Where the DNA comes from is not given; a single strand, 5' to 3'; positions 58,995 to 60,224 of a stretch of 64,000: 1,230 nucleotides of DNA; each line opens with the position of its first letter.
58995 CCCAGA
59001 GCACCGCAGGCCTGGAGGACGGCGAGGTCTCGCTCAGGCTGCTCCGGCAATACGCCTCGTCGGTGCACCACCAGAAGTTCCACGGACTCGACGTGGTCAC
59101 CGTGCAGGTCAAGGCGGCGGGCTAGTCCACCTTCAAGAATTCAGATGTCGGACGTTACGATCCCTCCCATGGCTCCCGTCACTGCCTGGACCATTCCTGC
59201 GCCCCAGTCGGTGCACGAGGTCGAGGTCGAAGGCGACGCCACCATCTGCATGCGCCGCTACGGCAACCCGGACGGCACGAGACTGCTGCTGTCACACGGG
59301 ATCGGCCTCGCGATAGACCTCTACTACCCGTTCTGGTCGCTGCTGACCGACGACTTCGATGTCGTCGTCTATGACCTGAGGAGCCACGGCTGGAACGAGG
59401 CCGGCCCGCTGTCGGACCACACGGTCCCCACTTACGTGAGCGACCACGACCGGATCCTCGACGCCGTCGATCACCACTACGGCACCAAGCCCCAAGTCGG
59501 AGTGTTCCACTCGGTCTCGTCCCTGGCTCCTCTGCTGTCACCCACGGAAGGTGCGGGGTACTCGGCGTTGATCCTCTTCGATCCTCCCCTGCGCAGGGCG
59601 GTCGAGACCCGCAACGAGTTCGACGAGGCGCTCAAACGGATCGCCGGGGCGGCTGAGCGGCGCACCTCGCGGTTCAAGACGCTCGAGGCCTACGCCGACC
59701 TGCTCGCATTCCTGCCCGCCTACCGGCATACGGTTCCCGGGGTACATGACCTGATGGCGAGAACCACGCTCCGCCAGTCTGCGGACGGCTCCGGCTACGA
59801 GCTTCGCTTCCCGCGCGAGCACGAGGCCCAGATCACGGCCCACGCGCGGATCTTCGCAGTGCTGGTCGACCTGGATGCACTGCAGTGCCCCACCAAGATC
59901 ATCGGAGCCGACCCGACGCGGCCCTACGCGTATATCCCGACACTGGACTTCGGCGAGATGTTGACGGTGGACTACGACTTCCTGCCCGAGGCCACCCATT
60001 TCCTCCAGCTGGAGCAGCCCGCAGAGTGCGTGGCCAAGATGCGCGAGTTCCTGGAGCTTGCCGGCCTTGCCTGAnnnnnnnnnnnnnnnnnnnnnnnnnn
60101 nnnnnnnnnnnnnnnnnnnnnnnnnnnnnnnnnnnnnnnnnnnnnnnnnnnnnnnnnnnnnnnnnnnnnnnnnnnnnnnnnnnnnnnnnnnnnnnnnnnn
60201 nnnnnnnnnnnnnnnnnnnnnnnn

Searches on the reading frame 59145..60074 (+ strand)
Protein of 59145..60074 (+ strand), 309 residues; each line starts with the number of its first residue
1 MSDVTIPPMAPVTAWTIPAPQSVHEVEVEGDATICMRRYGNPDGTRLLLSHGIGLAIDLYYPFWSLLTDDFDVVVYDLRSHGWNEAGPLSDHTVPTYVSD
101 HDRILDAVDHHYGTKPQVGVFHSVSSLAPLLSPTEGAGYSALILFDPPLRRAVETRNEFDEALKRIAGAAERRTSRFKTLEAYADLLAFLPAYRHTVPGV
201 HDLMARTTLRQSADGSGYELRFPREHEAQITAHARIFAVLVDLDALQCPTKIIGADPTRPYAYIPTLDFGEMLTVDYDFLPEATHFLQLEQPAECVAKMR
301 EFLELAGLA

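Call 12: search_protein_families(library=pfam, proteins=[window:59145-60074:+], max_evalue=0.001)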
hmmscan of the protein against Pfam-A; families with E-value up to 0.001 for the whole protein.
window:59145-60074:+ (309 aa): 3 families
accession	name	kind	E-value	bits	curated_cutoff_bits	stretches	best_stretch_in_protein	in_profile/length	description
PF12697.13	Abhydrolase_6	-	6.9e-10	40.4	26.3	1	47-297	1-216/217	Alpha/beta hydrolase family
PF00561.26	Abhydrolase_1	-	3.8e-05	23.9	25.8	1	46-110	2-68/245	alpha/beta hydrolase fold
PF12146.15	Hydrolase_4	-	0.00064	19.5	27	1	47-162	7-125/239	Serine aminopeptidase, S33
